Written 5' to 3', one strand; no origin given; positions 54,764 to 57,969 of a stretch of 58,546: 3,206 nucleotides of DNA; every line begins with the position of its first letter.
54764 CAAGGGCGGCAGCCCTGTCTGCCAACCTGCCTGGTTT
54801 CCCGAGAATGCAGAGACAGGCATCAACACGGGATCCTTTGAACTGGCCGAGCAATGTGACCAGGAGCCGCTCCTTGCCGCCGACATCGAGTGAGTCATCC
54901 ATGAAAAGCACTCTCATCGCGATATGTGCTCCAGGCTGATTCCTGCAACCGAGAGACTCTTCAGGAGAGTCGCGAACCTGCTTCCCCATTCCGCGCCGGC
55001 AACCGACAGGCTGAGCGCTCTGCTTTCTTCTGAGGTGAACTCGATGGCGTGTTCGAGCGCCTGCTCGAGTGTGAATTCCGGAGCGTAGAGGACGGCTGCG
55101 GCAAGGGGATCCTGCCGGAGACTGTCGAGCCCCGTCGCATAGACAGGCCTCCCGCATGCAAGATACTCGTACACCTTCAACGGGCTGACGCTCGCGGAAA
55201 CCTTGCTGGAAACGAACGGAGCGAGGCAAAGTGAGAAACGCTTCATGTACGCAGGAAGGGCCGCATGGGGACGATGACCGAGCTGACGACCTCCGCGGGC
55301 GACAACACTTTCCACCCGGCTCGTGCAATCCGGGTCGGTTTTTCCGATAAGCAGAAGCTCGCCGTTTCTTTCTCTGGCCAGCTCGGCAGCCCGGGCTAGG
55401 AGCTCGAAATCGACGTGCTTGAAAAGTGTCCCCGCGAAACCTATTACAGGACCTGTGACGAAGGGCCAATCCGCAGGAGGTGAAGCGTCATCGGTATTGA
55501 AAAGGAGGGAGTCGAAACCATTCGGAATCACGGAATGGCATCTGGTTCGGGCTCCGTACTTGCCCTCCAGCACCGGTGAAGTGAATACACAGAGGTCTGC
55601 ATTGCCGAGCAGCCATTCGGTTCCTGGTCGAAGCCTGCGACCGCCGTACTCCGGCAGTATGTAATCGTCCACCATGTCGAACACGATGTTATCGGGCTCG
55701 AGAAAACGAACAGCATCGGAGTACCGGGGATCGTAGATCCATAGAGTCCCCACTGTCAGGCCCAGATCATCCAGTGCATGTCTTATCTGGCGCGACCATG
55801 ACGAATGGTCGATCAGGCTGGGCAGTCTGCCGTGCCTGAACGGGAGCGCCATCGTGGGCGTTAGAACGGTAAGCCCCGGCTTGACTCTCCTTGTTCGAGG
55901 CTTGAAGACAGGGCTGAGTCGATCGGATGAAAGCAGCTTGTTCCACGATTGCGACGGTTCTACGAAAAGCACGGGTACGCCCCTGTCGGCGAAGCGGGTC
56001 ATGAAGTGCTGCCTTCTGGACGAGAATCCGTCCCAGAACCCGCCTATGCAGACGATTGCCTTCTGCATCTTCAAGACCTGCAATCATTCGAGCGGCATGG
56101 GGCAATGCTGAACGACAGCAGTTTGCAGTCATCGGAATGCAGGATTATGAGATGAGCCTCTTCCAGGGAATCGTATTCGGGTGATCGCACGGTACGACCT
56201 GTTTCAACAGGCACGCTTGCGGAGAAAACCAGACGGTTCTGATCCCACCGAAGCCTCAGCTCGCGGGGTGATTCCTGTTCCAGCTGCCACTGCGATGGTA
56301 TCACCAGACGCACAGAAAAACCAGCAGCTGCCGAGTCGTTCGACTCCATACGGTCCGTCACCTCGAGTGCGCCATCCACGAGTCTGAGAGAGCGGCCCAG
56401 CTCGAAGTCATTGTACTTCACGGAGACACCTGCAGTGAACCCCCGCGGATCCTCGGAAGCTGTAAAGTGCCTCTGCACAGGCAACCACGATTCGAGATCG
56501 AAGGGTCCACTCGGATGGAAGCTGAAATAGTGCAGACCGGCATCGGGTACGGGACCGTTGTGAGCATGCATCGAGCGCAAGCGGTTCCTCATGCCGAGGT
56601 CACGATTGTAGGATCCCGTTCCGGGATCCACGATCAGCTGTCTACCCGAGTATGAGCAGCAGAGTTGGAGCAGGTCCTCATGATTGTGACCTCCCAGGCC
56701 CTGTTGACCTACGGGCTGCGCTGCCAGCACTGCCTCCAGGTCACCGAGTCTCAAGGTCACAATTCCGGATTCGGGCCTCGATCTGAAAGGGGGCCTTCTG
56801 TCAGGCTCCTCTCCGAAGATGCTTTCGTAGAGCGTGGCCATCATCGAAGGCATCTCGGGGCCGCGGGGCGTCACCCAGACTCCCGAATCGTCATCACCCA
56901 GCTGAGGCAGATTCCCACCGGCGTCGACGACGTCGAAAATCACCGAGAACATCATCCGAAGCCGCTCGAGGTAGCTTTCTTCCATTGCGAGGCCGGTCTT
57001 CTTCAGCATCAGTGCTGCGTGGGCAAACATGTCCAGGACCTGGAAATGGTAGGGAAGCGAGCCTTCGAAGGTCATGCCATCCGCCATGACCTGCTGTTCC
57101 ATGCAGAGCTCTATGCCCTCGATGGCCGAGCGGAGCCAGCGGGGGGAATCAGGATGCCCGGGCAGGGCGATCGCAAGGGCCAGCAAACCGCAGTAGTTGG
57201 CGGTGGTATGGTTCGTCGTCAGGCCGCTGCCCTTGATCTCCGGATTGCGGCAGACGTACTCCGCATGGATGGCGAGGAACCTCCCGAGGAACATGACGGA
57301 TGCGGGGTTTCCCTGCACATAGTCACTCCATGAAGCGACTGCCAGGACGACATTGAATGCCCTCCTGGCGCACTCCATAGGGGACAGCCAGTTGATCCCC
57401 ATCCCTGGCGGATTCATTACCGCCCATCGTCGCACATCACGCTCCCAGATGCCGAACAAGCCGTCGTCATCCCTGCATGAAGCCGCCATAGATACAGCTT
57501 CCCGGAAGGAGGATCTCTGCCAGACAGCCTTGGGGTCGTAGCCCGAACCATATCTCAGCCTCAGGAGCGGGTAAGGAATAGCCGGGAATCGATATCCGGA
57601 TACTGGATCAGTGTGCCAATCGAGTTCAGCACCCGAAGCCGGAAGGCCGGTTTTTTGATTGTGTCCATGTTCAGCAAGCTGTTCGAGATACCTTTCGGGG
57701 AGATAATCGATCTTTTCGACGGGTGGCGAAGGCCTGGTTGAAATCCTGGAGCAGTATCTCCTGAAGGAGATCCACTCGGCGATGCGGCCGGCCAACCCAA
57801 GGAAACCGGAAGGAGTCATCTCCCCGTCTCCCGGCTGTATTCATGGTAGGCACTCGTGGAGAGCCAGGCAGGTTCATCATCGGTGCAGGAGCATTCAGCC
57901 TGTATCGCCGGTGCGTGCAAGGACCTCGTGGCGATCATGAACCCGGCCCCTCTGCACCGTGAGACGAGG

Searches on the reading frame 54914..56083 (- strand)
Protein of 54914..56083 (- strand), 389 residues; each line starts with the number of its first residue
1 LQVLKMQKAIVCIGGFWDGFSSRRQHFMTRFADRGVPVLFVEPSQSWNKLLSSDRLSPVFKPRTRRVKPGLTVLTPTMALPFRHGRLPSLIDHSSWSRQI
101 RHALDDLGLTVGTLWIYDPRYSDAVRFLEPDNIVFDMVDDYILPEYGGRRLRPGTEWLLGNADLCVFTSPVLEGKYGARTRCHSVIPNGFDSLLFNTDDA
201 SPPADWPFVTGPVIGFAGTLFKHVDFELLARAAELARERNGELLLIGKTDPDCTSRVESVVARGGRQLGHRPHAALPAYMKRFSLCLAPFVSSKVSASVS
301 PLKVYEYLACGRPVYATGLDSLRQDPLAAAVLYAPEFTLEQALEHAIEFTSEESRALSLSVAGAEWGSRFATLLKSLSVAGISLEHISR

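Call 25: search_protein_families(library=pfam, proteins=[window:54914-56083:-], max_evalue=0.00001)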
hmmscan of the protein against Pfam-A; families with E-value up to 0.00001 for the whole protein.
window:54914-56083:- (389 aa): 1 family
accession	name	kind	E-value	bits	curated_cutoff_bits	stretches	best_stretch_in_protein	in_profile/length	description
PF13692.12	Glyco_trans_1_4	-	4.6e-09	37.1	27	1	212-322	2-111/142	Glycosyl transferases group 1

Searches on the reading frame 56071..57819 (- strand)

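Call 25: search_protein_families(library=pfam, proteins=[window:56071-57819:-], max_evalue=0.00001)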
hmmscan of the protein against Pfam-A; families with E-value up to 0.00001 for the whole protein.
window:56071-57819:- (582 aa): 2 families
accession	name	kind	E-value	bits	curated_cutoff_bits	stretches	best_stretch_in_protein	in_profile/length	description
PF07940.18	Hepar_II_III_C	-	3.3e-17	63.2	24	1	341-563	2-226/237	Heparinase II/III-like, C-terminal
PF16889.11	Hepar_II_III_N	-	9.9e-16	58.4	22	1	61-309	79-312/340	Heparinase II/III N-terminus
